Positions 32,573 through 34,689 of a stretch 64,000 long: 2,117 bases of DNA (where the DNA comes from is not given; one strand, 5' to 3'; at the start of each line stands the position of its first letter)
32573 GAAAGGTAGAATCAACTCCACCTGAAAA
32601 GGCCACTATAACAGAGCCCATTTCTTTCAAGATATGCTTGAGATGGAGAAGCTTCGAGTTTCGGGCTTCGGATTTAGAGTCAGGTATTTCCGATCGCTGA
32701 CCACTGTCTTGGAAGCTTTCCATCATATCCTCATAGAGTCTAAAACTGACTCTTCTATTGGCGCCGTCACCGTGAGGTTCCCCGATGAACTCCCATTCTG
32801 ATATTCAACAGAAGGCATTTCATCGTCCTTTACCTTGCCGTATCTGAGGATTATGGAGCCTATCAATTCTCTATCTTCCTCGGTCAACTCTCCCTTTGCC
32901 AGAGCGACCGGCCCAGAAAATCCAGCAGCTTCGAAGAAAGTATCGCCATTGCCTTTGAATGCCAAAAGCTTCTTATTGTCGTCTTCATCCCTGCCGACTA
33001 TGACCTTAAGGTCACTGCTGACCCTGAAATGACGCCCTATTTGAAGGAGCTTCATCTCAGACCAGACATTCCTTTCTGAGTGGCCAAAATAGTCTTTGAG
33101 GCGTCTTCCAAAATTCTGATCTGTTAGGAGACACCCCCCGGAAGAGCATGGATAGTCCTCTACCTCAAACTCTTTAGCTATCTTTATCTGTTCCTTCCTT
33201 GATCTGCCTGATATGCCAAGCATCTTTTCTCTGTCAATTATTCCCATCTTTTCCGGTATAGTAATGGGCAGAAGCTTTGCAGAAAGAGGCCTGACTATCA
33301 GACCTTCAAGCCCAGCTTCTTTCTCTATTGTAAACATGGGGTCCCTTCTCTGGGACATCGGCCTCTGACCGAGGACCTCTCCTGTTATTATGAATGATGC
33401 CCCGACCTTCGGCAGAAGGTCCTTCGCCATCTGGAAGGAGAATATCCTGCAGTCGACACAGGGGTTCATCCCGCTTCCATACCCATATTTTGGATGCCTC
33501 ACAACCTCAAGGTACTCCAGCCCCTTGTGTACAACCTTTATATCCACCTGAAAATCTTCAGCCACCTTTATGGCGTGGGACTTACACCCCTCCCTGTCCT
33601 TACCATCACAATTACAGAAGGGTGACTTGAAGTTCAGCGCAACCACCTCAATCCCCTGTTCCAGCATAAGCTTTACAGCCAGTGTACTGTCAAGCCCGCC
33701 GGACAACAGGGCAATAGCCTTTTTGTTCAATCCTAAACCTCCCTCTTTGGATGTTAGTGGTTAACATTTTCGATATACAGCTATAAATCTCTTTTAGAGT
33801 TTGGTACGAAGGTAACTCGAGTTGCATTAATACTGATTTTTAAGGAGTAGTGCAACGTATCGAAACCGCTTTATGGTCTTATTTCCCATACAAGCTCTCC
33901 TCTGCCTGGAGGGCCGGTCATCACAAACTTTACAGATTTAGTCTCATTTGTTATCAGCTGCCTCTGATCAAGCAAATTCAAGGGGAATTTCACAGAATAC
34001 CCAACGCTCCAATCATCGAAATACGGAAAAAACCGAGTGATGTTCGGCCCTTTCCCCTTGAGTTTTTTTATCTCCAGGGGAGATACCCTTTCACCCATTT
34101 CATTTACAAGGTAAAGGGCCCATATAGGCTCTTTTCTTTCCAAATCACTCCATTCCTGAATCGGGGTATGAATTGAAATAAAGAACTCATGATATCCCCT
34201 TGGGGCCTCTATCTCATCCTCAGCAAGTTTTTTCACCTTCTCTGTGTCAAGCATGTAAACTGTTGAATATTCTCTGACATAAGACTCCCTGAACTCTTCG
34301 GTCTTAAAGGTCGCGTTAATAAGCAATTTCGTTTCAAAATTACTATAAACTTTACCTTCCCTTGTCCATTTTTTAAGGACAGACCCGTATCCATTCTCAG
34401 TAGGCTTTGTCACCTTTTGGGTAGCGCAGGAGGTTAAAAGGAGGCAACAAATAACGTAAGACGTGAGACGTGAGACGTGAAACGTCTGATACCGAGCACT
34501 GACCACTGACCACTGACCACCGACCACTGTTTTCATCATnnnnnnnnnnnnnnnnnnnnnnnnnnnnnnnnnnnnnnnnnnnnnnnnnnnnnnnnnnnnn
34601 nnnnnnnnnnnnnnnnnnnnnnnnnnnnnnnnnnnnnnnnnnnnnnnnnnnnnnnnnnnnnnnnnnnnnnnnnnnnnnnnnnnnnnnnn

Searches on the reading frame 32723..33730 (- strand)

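Call 70: search_protein_families(library=pfam, proteins=[window:32723-33730:-])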
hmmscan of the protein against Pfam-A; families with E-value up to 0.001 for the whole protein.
window:32723-33730:- (335 aa): 4 families
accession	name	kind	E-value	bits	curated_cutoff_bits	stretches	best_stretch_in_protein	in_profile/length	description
PF18297.6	NFACT-R_2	-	1.8e-21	76.7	26.9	1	232-327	1-97/104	NFACT protein RNA binding domain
PF02568.20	ThiI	-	1.1e-11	45.2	20.5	1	3-149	4-144/197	Thiamine biosynthesis protein (ThiI)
PF03054.22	tRNA_Me_trans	-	2.7e-08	34.2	20.6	1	4-117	2-125/202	tRNA methyl transferase HUP domain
PF06508.19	QueC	-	0.00012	22.1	22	1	4-35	1-32/210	Queuosine biosynthesis protein QueC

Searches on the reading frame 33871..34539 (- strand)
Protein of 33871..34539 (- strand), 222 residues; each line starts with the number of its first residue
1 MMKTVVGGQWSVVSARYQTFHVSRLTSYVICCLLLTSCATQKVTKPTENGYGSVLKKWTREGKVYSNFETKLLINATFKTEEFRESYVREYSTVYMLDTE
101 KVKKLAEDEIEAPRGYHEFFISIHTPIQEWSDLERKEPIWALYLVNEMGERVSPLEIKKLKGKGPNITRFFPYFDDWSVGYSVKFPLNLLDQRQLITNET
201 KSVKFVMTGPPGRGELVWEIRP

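Call 67: find_homologous_proteins(query=window:33871-34539:-, max_evalue=0.00001)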
Query window:33871-34539:- (222 aa): 15 proteins with E <= 0.00001 among 78 candidates.
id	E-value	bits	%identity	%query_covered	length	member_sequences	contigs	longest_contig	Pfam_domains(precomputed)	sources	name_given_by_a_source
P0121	8.8e-148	508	100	100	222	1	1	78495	-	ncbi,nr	ncbi:MAG: hypothetical protein Q7T53_11865 [Deltaproteobacteria bacterium]|nr:hypothetical protein [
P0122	7.2e-119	413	84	100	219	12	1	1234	-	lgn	-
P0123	1.1e-108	380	83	89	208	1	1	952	-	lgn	-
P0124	2.5e-89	317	62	97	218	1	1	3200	-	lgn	-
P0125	1.5e-88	314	69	87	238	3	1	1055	-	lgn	-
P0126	4.7e-88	313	69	86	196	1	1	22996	-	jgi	jgi:hypothetical protein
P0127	4.4e-87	309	69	86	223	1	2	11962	-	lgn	-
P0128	5.9e-84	299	65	87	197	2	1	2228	-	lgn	-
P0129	8.3e-84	299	64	91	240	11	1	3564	-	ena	-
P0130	1.4e-83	298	60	100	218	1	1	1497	-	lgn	-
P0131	9.3e-83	295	63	91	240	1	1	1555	-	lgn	-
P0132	1.1e-81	292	63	87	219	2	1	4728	-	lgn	-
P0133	3.3e-81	290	59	100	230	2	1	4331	-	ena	-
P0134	2.4e-79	284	57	95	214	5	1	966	-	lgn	-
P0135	1.2e-47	180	62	57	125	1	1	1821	-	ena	-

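Call 70: search_protein_families(library=pfam, proteins=[window:33871-34539:-])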
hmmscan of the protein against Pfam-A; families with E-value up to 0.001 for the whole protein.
window:33871-34539:- (222 aa): 0 families

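Call 77: find_encoding_contigs(protein=P0130, flank=3000, max_places=1)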
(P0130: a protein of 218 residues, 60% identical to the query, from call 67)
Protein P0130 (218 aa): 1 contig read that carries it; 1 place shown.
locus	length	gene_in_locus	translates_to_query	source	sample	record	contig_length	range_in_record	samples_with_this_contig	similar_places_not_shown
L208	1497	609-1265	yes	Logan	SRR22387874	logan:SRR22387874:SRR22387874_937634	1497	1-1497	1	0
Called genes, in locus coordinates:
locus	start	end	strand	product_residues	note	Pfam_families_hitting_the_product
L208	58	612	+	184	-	PF00156:Pribosyltran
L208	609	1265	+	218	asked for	-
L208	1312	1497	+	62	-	?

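Call 78: find_encoding_contigs(protein=P0124, flank=3000, max_places=1)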
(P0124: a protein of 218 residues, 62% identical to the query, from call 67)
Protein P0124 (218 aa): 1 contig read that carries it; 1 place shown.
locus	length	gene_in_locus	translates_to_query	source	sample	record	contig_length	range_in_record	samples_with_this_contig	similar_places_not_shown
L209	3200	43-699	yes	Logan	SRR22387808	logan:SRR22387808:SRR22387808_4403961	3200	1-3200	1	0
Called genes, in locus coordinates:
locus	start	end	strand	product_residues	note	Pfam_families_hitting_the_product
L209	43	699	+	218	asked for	-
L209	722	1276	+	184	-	PF00072:Response_reg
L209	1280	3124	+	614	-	PF00072:Response_reg, PF00512:HisKA (faint), PF13185:GAF_2, PF01590:GAF, PF13492:GAF_3, PF02518:HATPase_c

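Call 79: find_encoding_contigs(protein=P0122, flank=3000, max_places=1)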
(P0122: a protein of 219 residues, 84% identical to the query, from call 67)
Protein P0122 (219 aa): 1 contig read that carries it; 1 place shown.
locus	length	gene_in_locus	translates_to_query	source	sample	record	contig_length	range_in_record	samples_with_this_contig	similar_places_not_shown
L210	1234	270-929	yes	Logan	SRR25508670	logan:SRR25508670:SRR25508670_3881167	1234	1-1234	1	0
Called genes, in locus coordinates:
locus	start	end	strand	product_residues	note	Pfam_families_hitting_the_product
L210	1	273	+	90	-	?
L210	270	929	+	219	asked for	-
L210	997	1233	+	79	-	?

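Call 80: find_encoding_contigs(protein=P0133, flank=3000, max_places=1)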
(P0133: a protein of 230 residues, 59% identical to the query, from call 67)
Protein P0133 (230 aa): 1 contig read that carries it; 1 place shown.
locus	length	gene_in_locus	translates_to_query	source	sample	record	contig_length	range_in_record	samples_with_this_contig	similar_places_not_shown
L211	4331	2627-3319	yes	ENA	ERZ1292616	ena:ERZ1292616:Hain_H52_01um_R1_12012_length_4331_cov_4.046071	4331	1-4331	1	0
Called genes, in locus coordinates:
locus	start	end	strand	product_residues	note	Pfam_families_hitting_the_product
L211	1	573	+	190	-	?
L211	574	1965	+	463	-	PF13230:GATase_4 (faint), PF13522:GATase_6, PF13537:GATase_7, PF00156:Pribosyltran (weak)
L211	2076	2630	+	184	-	PF00156:Pribosyltran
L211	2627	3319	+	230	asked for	-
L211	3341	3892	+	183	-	PF00072:Response_reg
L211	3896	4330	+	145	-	?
